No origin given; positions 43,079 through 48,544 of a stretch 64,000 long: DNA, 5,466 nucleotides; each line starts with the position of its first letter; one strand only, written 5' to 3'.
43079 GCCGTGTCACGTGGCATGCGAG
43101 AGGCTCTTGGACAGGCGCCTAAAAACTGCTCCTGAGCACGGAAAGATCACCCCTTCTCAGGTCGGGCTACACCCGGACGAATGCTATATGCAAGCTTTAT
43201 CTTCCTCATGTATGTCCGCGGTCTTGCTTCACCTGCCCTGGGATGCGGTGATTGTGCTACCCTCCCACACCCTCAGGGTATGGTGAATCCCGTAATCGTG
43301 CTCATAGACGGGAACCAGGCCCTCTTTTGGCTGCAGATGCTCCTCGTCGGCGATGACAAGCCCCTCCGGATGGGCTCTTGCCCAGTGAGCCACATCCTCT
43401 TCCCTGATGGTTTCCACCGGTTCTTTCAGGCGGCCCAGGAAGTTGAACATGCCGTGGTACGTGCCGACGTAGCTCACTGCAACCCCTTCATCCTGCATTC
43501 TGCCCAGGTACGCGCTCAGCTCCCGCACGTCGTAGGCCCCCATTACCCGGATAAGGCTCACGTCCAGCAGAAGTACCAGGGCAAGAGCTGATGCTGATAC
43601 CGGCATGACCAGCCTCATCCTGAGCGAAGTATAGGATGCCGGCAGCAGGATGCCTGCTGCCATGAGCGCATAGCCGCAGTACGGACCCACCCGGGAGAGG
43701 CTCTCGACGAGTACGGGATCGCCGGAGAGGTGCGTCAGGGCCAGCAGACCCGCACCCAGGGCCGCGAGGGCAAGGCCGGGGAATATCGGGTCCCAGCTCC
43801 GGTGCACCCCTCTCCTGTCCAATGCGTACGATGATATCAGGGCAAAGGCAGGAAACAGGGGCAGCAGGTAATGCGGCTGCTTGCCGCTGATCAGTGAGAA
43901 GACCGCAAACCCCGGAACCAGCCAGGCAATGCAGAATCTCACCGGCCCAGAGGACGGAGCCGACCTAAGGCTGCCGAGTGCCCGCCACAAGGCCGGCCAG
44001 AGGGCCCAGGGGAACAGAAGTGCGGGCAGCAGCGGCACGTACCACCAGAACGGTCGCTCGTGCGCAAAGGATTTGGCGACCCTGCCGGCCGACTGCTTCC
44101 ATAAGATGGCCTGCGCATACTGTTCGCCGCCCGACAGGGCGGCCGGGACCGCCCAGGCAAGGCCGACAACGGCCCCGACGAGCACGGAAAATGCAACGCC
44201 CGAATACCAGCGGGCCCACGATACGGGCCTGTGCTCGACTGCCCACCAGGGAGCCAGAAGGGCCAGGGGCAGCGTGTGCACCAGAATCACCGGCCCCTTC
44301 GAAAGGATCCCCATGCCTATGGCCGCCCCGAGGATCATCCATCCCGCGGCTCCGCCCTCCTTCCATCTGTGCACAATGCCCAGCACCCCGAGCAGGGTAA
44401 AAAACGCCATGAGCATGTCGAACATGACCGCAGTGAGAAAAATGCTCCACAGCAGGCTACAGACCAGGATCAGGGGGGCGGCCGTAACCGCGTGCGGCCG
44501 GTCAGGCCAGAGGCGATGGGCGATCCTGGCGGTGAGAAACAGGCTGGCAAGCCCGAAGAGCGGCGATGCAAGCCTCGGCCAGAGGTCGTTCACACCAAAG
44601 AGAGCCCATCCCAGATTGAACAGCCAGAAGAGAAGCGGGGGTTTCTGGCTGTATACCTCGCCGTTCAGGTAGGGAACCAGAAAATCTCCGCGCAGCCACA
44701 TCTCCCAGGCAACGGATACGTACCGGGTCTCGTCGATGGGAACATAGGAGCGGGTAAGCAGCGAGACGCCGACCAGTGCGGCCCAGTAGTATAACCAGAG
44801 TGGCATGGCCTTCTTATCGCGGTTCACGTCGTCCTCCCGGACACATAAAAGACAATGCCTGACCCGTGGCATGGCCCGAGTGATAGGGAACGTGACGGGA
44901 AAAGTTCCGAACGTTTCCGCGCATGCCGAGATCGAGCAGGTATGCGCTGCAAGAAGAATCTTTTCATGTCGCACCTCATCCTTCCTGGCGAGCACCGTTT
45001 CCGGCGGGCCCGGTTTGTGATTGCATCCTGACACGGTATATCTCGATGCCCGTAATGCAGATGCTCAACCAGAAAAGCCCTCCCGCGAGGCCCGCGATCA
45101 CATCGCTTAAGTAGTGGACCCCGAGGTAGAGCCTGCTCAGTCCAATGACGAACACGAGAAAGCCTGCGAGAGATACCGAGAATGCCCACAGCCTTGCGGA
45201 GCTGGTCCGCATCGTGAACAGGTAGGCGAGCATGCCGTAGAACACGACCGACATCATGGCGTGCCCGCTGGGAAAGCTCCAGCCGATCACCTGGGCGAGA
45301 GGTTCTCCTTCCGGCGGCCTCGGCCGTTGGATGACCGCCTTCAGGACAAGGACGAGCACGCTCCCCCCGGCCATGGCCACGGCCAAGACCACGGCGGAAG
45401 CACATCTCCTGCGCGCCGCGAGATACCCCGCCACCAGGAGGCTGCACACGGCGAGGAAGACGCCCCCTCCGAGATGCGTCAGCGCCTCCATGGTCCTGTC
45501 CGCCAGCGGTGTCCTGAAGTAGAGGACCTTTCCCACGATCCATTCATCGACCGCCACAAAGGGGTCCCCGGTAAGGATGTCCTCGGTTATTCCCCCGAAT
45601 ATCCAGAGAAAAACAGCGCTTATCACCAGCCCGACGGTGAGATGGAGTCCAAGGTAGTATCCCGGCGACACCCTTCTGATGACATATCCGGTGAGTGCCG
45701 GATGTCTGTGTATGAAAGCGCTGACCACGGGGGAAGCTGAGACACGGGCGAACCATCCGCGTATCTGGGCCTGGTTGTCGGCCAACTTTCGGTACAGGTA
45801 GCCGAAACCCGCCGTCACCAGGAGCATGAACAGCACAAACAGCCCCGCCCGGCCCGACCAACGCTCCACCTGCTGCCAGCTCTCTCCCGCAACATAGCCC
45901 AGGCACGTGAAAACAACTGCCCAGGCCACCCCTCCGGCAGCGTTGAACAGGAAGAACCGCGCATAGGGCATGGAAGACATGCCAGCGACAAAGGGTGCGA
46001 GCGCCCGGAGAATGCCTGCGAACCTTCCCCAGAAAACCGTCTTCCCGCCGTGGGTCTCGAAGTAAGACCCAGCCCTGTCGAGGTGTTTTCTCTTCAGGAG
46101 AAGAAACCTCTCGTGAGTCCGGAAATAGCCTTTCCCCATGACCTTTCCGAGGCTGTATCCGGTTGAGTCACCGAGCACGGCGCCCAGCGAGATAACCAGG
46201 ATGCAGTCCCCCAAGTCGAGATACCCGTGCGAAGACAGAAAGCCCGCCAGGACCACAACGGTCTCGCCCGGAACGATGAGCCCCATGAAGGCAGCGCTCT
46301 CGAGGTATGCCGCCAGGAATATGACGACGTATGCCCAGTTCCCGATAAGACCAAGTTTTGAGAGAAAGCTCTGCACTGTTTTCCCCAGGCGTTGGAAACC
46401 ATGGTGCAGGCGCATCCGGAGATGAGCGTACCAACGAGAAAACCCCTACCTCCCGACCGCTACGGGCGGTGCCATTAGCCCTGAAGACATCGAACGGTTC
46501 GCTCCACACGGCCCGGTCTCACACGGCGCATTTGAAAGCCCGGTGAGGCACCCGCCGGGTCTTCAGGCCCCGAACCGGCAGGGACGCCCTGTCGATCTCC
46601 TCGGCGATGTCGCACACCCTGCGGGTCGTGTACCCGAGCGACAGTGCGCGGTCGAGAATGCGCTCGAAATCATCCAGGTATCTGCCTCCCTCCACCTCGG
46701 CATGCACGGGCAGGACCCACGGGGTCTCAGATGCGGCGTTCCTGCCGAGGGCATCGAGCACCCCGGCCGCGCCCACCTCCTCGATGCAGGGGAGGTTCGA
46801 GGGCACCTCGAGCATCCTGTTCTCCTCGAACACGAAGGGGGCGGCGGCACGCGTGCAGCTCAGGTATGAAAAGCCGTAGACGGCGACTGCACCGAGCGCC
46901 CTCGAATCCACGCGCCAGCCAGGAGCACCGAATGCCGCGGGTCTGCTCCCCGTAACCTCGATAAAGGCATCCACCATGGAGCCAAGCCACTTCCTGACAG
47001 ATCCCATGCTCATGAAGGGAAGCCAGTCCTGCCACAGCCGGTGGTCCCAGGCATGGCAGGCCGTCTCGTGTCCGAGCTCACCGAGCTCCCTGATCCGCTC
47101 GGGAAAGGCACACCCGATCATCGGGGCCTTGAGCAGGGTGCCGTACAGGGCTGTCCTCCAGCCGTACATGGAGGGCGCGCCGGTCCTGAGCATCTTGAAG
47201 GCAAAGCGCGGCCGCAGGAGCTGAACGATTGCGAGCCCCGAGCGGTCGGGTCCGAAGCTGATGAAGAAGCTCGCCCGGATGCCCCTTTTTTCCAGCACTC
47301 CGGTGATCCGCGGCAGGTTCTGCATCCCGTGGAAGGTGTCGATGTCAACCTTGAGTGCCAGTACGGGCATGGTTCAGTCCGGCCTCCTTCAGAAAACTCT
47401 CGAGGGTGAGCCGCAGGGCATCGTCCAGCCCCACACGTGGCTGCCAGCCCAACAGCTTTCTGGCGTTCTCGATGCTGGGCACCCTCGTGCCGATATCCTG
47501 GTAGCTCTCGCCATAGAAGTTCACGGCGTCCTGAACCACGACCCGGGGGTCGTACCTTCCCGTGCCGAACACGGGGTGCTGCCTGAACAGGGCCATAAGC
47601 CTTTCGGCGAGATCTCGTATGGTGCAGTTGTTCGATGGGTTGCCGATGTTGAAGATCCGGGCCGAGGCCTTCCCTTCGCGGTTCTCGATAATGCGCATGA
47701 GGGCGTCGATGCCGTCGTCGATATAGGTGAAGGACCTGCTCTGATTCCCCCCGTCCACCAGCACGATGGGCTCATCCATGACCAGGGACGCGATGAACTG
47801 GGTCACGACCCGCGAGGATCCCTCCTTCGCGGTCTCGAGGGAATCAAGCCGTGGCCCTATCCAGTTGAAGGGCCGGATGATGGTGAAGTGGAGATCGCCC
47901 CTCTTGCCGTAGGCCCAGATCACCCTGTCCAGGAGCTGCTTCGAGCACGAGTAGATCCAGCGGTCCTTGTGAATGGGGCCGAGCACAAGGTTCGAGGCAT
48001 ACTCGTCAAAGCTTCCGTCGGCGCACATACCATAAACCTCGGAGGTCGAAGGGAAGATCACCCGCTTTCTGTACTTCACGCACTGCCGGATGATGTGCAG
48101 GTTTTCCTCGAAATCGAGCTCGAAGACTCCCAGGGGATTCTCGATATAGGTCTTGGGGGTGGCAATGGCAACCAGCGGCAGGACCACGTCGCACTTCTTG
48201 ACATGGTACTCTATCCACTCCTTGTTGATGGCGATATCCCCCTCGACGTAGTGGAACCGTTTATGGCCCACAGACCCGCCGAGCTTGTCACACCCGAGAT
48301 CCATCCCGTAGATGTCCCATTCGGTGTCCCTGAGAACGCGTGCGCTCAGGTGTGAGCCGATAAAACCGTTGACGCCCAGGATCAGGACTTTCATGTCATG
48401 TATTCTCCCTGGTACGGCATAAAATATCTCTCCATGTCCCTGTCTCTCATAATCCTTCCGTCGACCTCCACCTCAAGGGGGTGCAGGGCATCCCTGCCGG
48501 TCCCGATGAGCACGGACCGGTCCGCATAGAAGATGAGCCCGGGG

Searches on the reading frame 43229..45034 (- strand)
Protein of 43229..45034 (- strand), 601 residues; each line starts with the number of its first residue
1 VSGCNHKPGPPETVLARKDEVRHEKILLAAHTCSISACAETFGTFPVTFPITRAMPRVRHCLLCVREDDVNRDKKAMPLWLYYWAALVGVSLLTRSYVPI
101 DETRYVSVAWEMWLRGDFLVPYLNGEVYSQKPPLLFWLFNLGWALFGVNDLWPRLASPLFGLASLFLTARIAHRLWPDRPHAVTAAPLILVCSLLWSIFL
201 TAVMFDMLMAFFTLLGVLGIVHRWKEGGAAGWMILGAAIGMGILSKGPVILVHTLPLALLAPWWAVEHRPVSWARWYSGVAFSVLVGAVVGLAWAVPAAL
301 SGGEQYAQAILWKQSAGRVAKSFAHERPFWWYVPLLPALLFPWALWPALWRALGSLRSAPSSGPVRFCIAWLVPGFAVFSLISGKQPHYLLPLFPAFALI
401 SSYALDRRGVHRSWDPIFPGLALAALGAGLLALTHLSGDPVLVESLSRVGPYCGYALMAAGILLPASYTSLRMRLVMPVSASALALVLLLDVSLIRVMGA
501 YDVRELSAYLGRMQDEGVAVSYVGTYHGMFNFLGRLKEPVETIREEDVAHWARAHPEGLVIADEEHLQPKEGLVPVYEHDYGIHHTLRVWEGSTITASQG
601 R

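Call 6: search_protein_families(library=pfam, proteins=[window:43229-45034:-], max_evalue=0.001)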
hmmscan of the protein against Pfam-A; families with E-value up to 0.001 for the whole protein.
window:43229-45034:- (601 aa): 1 family
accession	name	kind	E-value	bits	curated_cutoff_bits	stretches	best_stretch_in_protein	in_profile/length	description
PF13231.12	PMT_2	-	2.2e-10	41.4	26.1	1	131-267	2-132/160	Dolichyl-phosphate-mannose-protein mannosyltransferase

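Call 8: search_protein_families(library=ncbifam, proteins=[window:43229-45034:-], max_evalue=0.001)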
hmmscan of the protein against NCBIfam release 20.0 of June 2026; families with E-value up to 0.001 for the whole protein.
window:43229-45034:- (601 aa): 1 family
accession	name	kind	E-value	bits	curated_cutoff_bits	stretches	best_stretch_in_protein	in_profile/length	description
NF009784.2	PRK13279.1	equivalog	3.9e-35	121.5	567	1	90-403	20-331/539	lipid IV(A) 4-amino-4-deoxy-L-arabinosyltransferase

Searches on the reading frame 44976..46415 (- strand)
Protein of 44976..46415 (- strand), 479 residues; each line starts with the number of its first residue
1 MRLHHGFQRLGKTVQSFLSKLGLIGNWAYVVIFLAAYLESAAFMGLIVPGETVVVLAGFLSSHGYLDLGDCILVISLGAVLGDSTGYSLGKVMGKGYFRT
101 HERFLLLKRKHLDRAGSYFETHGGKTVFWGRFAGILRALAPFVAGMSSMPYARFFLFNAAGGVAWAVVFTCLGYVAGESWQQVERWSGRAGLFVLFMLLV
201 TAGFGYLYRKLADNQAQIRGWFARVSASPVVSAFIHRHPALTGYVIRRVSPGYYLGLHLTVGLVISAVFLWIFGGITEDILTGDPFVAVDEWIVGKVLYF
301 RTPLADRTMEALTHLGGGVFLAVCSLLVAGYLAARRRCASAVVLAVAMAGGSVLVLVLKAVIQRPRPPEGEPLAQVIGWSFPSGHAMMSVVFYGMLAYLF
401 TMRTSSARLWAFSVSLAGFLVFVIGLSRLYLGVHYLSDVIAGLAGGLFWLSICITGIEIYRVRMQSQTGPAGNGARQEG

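Call 6: search_protein_families(library=pfam, proteins=[window:44976-46415:-], max_evalue=0.001)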
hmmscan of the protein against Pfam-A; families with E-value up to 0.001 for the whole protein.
window:44976-46415:- (479 aa): 2 families
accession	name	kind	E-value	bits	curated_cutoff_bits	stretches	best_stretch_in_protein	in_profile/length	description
PF01569.27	PAP2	-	1.4e-19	70.6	27.2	1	341-454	2-122/130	PAP2 superfamily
PF09335.16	VTT_dom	-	6e-18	65.9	33.9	1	48-174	1-122/123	VTT domain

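Call 8: search_protein_families(library=ncbifam, proteins=[window:44976-46415:-], max_evalue=0.001)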
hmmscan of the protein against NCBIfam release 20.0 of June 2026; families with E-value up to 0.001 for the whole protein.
window:44976-46415:- (479 aa): 5 families
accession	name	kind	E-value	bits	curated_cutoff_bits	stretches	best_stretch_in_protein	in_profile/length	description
NF008102.0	PRK10847.1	equivalog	2e-29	102.9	236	1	24-178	25-180/219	DedA family protein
NF052604.1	UndecprPTUtpABac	equivalog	3.9e-24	85.8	250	1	44-201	25-182/198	undecaprenyl phosphate transporter UptA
NF052605.1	UndecprPTUptAStph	equivalog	1.3e-13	51.4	300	1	23-183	8-169/197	undecaprenyl phosphate transporter UptA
NF047884.1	UdeprDiPSep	equivalog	2.7e-05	24.1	250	1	335-446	69-176/188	undecaprenyl-diphosphatase SepP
NF008813.0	PRK11837.1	equivalog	0.00015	21.8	229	1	374-447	98-162/202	undecaprenyl-diphosphate phosphatase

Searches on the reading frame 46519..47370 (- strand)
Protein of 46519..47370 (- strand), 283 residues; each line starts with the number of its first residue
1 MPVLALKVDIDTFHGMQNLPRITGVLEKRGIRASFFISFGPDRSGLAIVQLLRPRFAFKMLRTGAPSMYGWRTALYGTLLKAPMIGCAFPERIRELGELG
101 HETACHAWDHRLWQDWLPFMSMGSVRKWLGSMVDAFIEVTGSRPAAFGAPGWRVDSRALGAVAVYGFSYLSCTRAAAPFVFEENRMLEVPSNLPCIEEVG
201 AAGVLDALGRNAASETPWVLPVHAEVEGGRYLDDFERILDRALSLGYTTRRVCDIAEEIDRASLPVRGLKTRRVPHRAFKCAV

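Call 5: search_protein_families(library=pfam, proteins=[window:46519-47370:-], max_evalue=0.001)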
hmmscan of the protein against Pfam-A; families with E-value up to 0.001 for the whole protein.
window:46519-47370:- (283 aa): 1 family
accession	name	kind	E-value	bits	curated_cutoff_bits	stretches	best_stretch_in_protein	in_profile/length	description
PF01522.26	Polysacc_deac_1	-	3.2e-08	34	23.1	1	16-169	18-123/124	Polysaccharide deacetylase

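Call 103: search_protein_families(library=ncbifam, proteins=[window:46519-47370:-], max_evalue=1e-20)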
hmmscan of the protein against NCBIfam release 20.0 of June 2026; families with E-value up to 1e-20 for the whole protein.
window:46519-47370:- (283 aa): 1 family
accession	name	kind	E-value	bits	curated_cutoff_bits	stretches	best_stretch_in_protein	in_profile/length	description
NF011923.2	PRK15394.1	equivalog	4.9e-44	150.7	382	1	5-274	4-283/294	4-deoxy-4-formamido-L-arabinose-phosphoundecaprenol deformylase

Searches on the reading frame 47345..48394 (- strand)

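Call 5: search_protein_families(library=pfam, proteins=[window:47345-48394:-], max_evalue=0.001)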
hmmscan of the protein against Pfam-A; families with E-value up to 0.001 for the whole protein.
window:47345-48394:- (349 aa): 2 families
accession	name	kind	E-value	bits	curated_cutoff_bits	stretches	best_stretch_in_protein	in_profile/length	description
PF01370.27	Epimerase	-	6.5e-45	153.9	20.9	1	3-251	1-240/240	NAD dependent epimerase/dehydratase family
PF16363.11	GDP_Man_Dehyd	-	7.1e-24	85.3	27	1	4-328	1-330/332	GDP-mannose 4,6 dehydratase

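Call 103: search_protein_families(library=ncbifam, proteins=[window:47345-48394:-], max_evalue=1e-20)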
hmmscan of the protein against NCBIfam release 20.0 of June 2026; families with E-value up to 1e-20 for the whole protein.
window:47345-48394:- (349 aa): 2 families
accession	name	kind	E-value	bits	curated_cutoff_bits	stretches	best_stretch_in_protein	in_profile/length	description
NF008872.0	PRK11908.1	equivalog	1.9e-165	550.1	294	1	1-337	2-338/349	bifunctional UDP-4-keto-pentose/UDP-xylose synthase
NF005998.1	PRK08125.1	equivalog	9.6e-154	513.2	777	1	2-334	317-649/649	bifunctional UDP-4-amino-4-deoxy-L-arabinose formyltransferase/UDP-glucuronic acid oxidase ArnA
